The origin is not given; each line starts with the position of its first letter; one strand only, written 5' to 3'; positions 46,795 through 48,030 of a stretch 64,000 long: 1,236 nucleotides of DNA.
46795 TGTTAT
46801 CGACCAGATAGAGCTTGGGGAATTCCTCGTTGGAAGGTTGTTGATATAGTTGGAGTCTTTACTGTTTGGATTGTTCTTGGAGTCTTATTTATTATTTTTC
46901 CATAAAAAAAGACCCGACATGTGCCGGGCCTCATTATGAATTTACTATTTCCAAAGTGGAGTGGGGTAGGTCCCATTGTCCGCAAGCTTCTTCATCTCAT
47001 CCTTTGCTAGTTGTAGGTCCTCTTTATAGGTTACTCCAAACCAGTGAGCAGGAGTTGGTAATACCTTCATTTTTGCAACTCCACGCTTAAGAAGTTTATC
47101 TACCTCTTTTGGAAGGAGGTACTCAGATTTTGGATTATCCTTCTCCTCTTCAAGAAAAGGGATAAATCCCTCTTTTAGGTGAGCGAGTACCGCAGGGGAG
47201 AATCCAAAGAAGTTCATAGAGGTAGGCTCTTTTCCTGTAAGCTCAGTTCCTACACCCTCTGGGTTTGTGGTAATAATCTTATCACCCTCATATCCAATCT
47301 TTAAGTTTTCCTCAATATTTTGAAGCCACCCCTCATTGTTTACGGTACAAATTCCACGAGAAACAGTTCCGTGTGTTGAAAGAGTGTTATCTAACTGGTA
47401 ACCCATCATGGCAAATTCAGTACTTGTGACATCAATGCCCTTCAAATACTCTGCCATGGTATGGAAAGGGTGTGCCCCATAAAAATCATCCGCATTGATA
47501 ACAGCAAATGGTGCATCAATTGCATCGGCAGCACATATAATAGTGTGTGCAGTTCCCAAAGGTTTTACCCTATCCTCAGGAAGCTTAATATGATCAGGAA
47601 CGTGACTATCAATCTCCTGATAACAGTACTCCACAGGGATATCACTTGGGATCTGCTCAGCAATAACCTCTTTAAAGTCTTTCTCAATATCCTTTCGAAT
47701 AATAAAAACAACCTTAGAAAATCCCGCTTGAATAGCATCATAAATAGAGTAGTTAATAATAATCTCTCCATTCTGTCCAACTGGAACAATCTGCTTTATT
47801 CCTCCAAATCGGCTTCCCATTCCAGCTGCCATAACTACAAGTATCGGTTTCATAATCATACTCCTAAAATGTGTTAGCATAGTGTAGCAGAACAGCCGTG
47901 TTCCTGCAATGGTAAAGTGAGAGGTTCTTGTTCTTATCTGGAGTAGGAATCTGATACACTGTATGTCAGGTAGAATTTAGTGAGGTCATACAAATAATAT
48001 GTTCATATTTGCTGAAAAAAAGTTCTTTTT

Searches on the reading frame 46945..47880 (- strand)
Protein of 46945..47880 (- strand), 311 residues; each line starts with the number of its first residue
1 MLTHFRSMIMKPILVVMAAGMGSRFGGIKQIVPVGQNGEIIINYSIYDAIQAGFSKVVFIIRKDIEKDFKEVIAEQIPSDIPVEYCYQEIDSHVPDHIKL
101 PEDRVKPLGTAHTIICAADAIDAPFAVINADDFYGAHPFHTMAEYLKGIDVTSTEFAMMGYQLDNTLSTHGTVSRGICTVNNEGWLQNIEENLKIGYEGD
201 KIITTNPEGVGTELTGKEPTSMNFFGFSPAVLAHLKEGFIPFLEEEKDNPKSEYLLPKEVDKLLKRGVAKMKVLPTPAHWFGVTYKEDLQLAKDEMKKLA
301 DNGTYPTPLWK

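Call 22: search_protein_families(library=ncbifam, proteins=[window:46945-47880:-])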
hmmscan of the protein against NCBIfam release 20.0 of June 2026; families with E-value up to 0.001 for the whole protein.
window:46945-47880:- (311 aa): 4 families
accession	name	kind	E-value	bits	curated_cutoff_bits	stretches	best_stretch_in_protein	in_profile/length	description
TIGR03992.1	Arch_glmU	subfamily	1.7e-07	30.5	292.1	1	15-145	4-120/393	bifunctional sugar-1-phosphate nucleotidylyltransferase/acetyltransferase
TIGR01208.1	rmlA_long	equivalog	3.8e-05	22.7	320.25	1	15-92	3-83/353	glucose-1-phosphate thymidylyltransferase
TIGR03310.1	matur_MocA_YgfJ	equivalog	0.00013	22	186.45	1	15-72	3-58/188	molybdenum cofactor cytidylyltransferase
TIGR01099.1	galU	equivalog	0.00066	19.3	326.8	0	15-158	5-155/261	UTP--glucose-1-phosphate uridylyltransferase GalU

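Call 47: search_protein_families(library=pfam, proteins=[window:46945-47880:-], max_evalue=0.01)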
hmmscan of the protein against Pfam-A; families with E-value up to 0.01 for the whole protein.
window:46945-47880:- (311 aa): 2 families
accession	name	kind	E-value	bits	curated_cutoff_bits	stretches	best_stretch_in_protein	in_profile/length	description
PF00483.29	NTP_transferase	-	3.5e-07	30.5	21.2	1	15-146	3-124/245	Nucleotidyl transferase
PF12804.13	NTP_transf_3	-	1.8e-05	25.4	27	1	15-73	2-59/160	MobA-like NTP transferase domain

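Call 86: search_solved_structures(query=window:46945-47880:-, max_evalue=0.01)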
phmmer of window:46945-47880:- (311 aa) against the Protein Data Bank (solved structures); distinct sequences matched with E-value up to 0.01: 10.
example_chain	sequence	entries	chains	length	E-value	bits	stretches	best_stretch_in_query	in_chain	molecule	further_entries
3pnn_A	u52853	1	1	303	7e-75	255.2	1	9-309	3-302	Conserved domain protein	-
5j49_A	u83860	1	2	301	1.4e-06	30.9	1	6-146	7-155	UTP--glucose-1-phosphate uridylyltransferase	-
5i1f_A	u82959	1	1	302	1.4e-06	30.8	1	6-135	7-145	UTP--glucose-1-phosphate uridylyltransferase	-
9o90_A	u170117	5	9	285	1.7e-06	30.5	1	7-136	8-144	UTP--glucose-1-phosphate uridylyltransferase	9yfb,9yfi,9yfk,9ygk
2ux8_A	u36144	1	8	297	1.8e-06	30.5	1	4-138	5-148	GLUCOSE-1-PHOSPHATE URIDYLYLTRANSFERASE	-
5vct_A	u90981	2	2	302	2.1e-06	30.3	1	8-138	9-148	UTP--glucose-1-phosphate uridylyltransferase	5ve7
6ikx_A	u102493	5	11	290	0.00022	23.6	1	11-131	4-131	UTP--glucose-1-phosphate uridylyltransferase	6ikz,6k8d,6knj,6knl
7o2n_A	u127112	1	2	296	0.0011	21.3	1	15-174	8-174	Probable UTP--glucose-1-phosphate uridylyltransferase YngB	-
7b1r_A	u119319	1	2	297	0.0011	21.3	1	15-174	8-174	Probable UTP--glucose-1-phosphate uridylyltransferase YngB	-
6knj_A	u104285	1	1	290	0.0026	20.1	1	11-131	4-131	UTP--glucose-1-phosphate uridylyltransferase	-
